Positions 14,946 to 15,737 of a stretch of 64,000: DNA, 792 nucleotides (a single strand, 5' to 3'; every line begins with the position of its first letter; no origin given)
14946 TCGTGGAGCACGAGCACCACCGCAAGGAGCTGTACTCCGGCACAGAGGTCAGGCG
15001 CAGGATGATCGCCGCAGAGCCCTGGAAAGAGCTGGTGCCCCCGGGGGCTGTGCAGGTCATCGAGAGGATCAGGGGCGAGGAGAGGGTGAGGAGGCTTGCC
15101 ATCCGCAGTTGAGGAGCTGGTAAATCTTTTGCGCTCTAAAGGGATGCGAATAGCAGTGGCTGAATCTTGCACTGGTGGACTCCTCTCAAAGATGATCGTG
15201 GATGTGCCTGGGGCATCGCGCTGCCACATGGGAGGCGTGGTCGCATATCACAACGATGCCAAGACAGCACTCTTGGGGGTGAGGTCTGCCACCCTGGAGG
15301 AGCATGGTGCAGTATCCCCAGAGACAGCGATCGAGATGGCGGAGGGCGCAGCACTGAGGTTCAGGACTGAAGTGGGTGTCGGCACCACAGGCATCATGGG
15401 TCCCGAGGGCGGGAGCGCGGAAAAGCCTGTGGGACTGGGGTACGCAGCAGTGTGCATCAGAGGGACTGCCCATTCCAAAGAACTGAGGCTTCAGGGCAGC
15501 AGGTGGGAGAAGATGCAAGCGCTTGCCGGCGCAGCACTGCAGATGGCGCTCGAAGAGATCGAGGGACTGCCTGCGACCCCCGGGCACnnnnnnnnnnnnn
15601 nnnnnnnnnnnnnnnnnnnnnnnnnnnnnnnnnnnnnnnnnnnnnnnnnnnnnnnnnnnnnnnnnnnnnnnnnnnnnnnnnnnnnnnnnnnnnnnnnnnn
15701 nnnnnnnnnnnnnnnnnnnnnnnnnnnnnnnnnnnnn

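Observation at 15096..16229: CinA-C/PncC (NMN deamidase) fused to PurN, encoded right after NMNAT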

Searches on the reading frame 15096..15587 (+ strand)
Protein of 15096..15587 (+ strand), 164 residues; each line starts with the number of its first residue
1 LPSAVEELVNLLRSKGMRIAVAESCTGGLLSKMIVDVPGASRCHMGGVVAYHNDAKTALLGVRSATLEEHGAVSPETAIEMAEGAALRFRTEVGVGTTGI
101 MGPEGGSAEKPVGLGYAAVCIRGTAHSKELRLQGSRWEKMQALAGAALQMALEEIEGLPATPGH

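Call 28: search_solved_structures(query=window:15096-15587:+, show_alignments=3, max_evalue=0.00001)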
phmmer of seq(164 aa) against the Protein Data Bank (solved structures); distinct sequences matched with E-value up to 0.00001: 10.
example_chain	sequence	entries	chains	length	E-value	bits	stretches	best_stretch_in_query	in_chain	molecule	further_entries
2a9s_A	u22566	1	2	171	5.1e-27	97.9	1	12-150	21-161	competence/damage-inducible protein CinA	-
5kol_A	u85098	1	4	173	5.4e-17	65.3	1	12-144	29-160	Uncharacterized protein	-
6l19_A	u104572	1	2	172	1.4e-16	64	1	6-138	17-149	PncC family amidohydrolase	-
5v01_A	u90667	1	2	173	5.4e-16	62.1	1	7-135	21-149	Competence damage-inducible protein A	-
5kvk_A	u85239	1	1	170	7.2e-16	61.7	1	10-136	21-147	Protein KP700603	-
4ct8_A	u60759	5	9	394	1.3e-14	57.6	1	10-138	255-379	CINA-LIKE PROTEIN | CINA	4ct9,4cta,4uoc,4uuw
4uux_A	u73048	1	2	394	1.3e-14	57.6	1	10-138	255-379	CINA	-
4cta_A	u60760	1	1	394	1.3e-14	57.6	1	10-138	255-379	CINA-LIKE PROTEIN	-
6mr3_A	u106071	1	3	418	7.5e-14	55.1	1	8-114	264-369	Putative competence-damage inducible protein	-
5vu3_A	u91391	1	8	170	3e-13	53.1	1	6-130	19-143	Competence damage-inducible protein A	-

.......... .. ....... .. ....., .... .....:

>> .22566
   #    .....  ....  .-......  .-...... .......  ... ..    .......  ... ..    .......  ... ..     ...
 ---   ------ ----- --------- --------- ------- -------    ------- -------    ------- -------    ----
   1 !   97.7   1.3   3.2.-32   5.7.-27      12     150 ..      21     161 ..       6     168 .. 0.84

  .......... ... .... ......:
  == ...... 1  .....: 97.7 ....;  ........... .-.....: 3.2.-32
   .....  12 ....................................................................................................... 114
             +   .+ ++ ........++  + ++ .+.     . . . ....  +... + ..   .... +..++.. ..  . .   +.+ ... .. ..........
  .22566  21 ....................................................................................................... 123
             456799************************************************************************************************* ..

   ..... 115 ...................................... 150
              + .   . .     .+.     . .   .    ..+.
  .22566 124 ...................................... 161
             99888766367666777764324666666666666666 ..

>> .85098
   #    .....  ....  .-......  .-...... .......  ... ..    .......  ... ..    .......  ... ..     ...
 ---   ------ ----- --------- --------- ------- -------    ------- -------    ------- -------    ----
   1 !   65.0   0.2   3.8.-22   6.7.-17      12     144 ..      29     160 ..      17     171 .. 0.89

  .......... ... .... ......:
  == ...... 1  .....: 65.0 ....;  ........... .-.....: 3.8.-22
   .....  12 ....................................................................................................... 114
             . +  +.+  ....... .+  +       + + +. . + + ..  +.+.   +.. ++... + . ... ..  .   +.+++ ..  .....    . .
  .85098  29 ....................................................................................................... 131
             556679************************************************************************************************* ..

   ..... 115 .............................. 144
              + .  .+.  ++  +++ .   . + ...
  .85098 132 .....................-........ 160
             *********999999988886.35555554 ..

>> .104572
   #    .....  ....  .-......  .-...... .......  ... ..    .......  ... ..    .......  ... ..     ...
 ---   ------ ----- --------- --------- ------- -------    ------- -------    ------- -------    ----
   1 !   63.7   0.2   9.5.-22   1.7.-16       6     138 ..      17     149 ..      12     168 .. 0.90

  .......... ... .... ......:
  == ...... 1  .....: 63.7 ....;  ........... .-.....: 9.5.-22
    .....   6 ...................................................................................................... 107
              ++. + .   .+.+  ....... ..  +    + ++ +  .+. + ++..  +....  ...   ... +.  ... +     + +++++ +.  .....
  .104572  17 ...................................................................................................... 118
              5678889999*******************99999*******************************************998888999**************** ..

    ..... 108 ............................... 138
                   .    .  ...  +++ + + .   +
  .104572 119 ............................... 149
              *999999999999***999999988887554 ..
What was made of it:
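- On PncC / CinA C-terminal domain (PF02464, TIGR00199): S24, C25, S41, Y51, K56, T98 and R136 align to them (call 28).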

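Call 52: find_homologous_proteins(query=window:15096-15569:+, max_evalue=1e-10)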
Query seq(158 aa) (158 aa): 5031 proteins with E <= 1e-10 among 5187 candidates; the best 120 are listed.
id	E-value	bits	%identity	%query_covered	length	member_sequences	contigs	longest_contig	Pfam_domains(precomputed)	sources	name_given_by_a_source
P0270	3.6e-37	145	53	87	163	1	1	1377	PF02464.24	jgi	-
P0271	8.4e-37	144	52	97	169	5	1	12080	PF02464.24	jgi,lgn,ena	-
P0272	6.4e-36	141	50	96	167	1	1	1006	PF02464.24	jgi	jgi:nicotinamide-nucleotide amidase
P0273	1.0e-35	141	52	96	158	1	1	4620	PF02464.24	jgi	jgi:nicotinamide-nucleotide amidase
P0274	2.8e-35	139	51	91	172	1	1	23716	PF02464.24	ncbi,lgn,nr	ncbi:MAG: CinA family protein [Deltaproteobacteria bacterium]|nr:CinA family protein [Deltaproteobac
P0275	2.9e-35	139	50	98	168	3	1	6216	PF02464.24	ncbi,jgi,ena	-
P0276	4.1e-35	139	54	85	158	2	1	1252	PF02464.24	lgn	-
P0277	4.5e-35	139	49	99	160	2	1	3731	PF02464.24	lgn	-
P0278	4.8e-35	139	47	99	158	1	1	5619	PF02464.24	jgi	-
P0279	9.8e-35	137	51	94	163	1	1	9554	PF02464.24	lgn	-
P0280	1.2e-34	137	51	96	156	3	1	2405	PF02464.24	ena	-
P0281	1.2e-34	137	52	94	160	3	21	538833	PF02464.24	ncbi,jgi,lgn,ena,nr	ncbi:MAG TPA: CinA family protein [Candidatus Hydrogenedentes bacterium]|jgi:nicotinamide-nucleotide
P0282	1.5e-34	137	53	93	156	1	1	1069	PF02464.24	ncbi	-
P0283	1.8e-34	137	50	92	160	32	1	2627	PF02464.24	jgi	jgi:PncC family amidohydrolase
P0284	2.1e-34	136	49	98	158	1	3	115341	PF02464.24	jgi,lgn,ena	-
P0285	2.1e-34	136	47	95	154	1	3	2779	PF02464.24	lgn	-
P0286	2.9e-34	136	51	91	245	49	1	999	PF18146.7,PF02464.24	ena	-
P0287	2.9e-34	136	51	94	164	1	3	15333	PF02464.24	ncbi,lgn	-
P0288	3.1e-34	136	50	94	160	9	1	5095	PF02464.24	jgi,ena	-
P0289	3.8e-34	136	51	94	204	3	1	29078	PF18146.7,PF02464.24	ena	-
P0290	4.2e-34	135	50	94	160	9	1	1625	PF02464.24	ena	-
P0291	5.8e-34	135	54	87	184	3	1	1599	PF02464.24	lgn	-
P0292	5.9e-34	135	54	82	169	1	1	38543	PF02464.24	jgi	jgi:PncC family amidohydrolase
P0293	6.9e-34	135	50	95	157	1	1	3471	PF02464.24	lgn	-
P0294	6.9e-34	135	50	98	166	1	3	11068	PF02464.24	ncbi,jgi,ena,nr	ncbi:MAG: hypothetical protein H6Q84_481 [Deltaproteobacteria bacterium]|nr:hypothetical protein [De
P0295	7.0e-34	135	53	78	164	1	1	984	PF02464.24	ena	-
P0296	7.1e-34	135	53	92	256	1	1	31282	PF02464.24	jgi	-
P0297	8.6e-34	134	48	96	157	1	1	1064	PF02464.24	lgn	-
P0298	9.9e-34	134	52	91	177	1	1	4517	PF02464.24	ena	-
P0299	1.1e-33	134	48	94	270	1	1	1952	PF02464.24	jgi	jgi:PncC family amidohydrolase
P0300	1.1e-33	134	48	90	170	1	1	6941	PF02464.24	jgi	jgi:PncC family amidohydrolase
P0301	1.1e-33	134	52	92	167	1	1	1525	PF02464.24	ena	-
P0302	1.1e-33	134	50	93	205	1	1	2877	PF02464.24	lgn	-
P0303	1.4e-33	134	51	98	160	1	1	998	PF02464.24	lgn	-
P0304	1.6e-33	134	51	99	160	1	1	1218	PF02464.24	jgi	-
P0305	1.6e-33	134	53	84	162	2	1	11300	PF02464.24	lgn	-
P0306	1.8e-33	133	51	89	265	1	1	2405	PF18146.7,PF02464.24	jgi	jgi:nicotinamide-nucleotide amidase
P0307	1.9e-33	133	51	94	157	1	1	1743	PF02464.24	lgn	-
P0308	2.3e-33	133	51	98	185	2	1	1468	PF02464.24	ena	-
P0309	2.3e-33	133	48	97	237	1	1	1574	PF02464.24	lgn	-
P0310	2.3e-33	133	51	94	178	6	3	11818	PF02464.24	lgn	-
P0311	2.9e-33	133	55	82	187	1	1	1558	PF02464.24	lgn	-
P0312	2.9e-33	133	51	92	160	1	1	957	PF02464.24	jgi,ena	-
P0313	3.2e-33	133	45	96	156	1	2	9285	PF02464.24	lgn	-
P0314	3.5e-33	132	51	88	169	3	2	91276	PF02464.24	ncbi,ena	-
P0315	3.7e-33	132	50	94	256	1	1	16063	PF18146.7,PF02464.24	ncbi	-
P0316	4.1e-33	132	54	90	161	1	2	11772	PF02464.24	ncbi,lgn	ncbi:MAG: CinA family protein [Thermodesulfobacteriota bacterium]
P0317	4.6e-33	132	49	94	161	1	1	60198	PF02464.24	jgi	jgi:PncC family amidohydrolase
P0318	4.7e-33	132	55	80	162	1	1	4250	PF02464.24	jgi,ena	-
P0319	5.1e-33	132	50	92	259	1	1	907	PF18146.7,PF02464.24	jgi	jgi:nicotinamide-nucleotide amidase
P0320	5.8e-33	132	47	95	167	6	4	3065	PF02464.24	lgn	-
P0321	6.0e-33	132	50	94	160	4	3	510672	PF02464.24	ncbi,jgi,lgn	ncbi:MAG: CinA family protein [Candidatus Hydrogenedentales bacterium]|jgi:nicotinamide-nucleotide a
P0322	6.1e-33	132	46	89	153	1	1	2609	PF02464.24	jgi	-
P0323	6.9e-33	132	48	96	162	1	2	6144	PF02464.24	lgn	-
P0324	7.3e-33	131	60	77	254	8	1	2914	PF18146.7,PF02464.24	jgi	jgi:nicotinamide-nucleotide amidase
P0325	7.8e-33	131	50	88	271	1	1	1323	PF18146.7,PF02464.24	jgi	jgi:nicotinamide-nucleotide amidase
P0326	8.0e-33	131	50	91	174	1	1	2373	PF02464.24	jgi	jgi:PncC family amidohydrolase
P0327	9.3e-33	131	50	94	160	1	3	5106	PF02464.24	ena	-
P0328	9.7e-33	131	50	88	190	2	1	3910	PF18146.7,PF02464.24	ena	-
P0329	1.0e-32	131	48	98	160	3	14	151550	PF02464.24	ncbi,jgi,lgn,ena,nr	ncbi:MAG TPA: CinA family protein [Candidatus Hydrogenedentes bacterium]|nr:CinA family protein [Can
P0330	1.0e-32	131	53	84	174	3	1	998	PF02464.24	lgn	-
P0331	1.1e-32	131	55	82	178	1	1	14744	PF02464.24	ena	-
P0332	1.1e-32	131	48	94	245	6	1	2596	PF18146.7,PF02464.24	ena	-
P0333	1.1e-32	131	53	88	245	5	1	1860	PF18146.7,PF02464.24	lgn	-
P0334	1.1e-32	131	63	68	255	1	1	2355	PF02464.24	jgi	jgi:nicotinamide-nucleotide amidase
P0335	1.2e-32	131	47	96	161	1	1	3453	PF02464.24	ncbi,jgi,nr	ncbi:MAG: CinA family protein [Candidatus Methanoplasma sp.]|jgi:PncC family amidohydrolase|nr:CinA 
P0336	1.2e-32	131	61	72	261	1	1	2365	PF18146.7,PF02464.24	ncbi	-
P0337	1.4e-32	130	50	93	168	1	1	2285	PF02464.24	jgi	jgi:PncC family amidohydrolase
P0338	1.5e-32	130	49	95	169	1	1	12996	PF02464.24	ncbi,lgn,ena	-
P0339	1.5e-32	130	47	95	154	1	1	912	PF02464.24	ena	-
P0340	1.6e-32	130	54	86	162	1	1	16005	PF02464.24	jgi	-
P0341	1.6e-32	130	46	94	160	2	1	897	PF02464.24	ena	-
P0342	1.7e-32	130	55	87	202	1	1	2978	PF02464.24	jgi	jgi:nicotinamide-nucleotide amidase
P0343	1.7e-32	130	47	96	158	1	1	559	PF02464.24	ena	-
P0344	1.8e-32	130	49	91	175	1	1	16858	PF02464.24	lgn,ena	-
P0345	2.0e-32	130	50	93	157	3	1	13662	PF02464.24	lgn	-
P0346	2.0e-32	130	49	91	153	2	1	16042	PF02464.24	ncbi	-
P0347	2.1e-32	130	56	79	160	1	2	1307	PF02464.24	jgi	jgi:PncC family amidohydrolase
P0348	2.1e-32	130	47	96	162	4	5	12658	PF02464.24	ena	-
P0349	2.5e-32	130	53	82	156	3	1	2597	PF02464.24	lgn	-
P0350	2.6e-32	130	50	92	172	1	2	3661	PF02464.24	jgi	jgi:PncC family amidohydrolase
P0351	2.6e-32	130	48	97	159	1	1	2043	PF02464.24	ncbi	-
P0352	2.7e-32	130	47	97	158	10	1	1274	PF02464.24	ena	-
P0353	2.7e-32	130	47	94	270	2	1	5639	PF02464.24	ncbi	-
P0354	2.8e-32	130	50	84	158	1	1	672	PF02464.24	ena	-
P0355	3.1e-32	129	45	95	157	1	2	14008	PF02464.24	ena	-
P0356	3.1e-32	129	49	95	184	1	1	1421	PF02464.24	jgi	jgi:nicotinamide-nucleotide amidase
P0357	3.1e-32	129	47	94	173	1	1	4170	PF02464.24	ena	-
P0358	3.2e-32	129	52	83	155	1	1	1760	PF02464.24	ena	-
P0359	3.2e-32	129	49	94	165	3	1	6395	PF02464.24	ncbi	-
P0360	3.3e-32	129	50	92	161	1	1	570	PF02464.24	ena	-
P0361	3.4e-32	129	52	89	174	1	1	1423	PF02464.24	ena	-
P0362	3.5e-32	129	57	75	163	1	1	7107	PF02464.24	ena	-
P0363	3.7e-32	129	48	93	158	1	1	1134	PF02464.24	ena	-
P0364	3.9e-32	129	51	92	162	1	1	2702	PF02464.24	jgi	jgi:PncC family amidohydrolase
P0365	4.0e-32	129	52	81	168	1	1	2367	PF02464.24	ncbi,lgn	-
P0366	4.1e-32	129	48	92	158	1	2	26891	PF02464.24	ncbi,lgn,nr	ncbi:MAG: CinA family protein [Anaerolineae bacterium]|nr:CinA family protein [Anaerolineae bacteriu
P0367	4.1e-32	129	47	98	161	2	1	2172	PF02464.24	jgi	jgi:nicotinamide-nucleotide amidase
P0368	4.2e-32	129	51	92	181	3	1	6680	PF02464.24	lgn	-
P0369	4.2e-32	129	51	90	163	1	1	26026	PF02464.24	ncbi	-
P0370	4.3e-32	129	52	91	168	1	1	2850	PF02464.24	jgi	-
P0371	4.3e-32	129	48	94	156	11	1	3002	PF02464.24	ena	-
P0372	4.4e-32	129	51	99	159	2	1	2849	PF02464.24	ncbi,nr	ncbi:TPA: CinA family protein [Candidatus Bipolaricaulota bacterium]|nr:CinA family protein [Candida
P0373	4.4e-32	129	49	92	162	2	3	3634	PF02464.24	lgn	-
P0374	4.5e-32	129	52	84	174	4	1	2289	PF02464.24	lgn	-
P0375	4.6e-32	129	53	83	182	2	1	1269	PF02464.24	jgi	jgi:PncC family amidohydrolase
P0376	4.6e-32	129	48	97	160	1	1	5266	PF02464.24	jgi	jgi:PncC family amidohydrolase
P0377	4.8e-32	129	49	94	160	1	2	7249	PF02464.24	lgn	-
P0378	4.9e-32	129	51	88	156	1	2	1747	PF02464.24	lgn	-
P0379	5.0e-32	129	46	95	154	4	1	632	PF02464.24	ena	-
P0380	5.3e-32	129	49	95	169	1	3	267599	PF02464.24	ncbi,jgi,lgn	jgi:PncC family amidohydrolase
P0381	5.3e-32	129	47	99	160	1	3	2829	PF02464.24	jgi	jgi:nicotinamide-nucleotide amidase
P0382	5.9e-32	128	49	95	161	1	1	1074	PF02464.24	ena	-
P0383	6.0e-32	128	49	94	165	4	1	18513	PF02464.24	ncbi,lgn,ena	-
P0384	6.3e-32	128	49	92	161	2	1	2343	PF02464.24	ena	-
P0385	6.7e-32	128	51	96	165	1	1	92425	PF02464.24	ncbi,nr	ncbi:MAG: nicotinamide-nucleotide amidohydrolase family protein [Bacillota bacterium]|nr:nicotinamid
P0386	6.9e-32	128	48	92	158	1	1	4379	PF02464.24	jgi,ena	-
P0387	6.9e-32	128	53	83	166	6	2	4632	PF02464.24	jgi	jgi:nicotinamide-nucleotide amidase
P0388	6.9e-32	128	50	97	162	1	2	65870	PF02464.24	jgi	jgi:PncC family amidohydrolase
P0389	7.1e-32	128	49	94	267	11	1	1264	PF18146.7,PF02464.24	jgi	-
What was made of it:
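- Tried and rejected: The search with the CinA half alone did not list the fused proteins, although they include a 100% match (call 52).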

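Call 53: find_encoding_contigs(protein=P0287, flank=6000, max_places=1)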
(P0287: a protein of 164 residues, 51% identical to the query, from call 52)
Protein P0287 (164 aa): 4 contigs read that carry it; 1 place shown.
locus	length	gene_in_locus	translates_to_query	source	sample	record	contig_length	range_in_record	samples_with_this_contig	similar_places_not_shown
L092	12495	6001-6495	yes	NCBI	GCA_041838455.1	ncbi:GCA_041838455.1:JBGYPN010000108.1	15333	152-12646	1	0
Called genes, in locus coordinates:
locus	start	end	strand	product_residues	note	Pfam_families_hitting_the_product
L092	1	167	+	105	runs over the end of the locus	?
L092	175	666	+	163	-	PF01741:MscL, PF13248:Zn_ribbon_3 (faint)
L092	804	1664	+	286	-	PF02219:MTHFR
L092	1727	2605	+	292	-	PF03755:YicC-like_N, PF08340:YicC-like_C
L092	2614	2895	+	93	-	PF04025:RemA-like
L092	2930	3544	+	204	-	PF00625:Guanylate_kin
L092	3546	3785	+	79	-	PF01192:RNA_pol_Rpb6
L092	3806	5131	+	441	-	PF00919:UPF0004, PF04055:Radical_SAM, PF18693:TRAM_2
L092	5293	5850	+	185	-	PF01066:CDP-OH_P_transf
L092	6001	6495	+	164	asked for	PF02464:CinA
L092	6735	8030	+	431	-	PF07498:Rho_N, PF07497:Rho_RNA_bind, PF00006:ATP-synt_ab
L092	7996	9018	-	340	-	PF04055:Radical_SAM, PF06968:BATS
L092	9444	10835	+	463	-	-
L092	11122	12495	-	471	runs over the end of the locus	PF01746:tRNA_m1G_MT, PF00583:Acetyltransf_1, PF13673:Acetyltransf_10 (weak), PF13508:Acetyltransf_7 (weak), PF08445:FR47 (weak)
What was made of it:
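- Tried and rejected: P0287 proved to be bacterial (Rho, pgsA context, call 53).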

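Call 54: find_encoding_contigs(protein=P0335, flank=4000, max_places=1)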
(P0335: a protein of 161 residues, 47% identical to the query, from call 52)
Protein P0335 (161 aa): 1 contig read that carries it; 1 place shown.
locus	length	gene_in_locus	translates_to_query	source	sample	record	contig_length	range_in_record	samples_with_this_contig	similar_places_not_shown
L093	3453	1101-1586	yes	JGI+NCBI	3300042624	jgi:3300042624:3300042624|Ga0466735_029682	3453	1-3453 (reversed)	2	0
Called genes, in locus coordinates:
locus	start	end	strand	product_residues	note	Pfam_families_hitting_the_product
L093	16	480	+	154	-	PF05362:Lon_C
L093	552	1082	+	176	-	PF01467:CTP_transf_like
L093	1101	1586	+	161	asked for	PF02464:CinA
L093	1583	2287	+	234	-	PF00899:ThiF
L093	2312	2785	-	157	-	-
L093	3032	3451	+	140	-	?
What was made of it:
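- nadM-cinA occurs without purN in a Methanoplasma contig, as lonB-nadM-cinA-thiF (call 54). The conserved partner of cinA is nadM, not a purine gene (call 54).
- Tried and rejected: P0335 (Methanoplasma) gave the informative lonB-nadM-cinA context (call 54).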
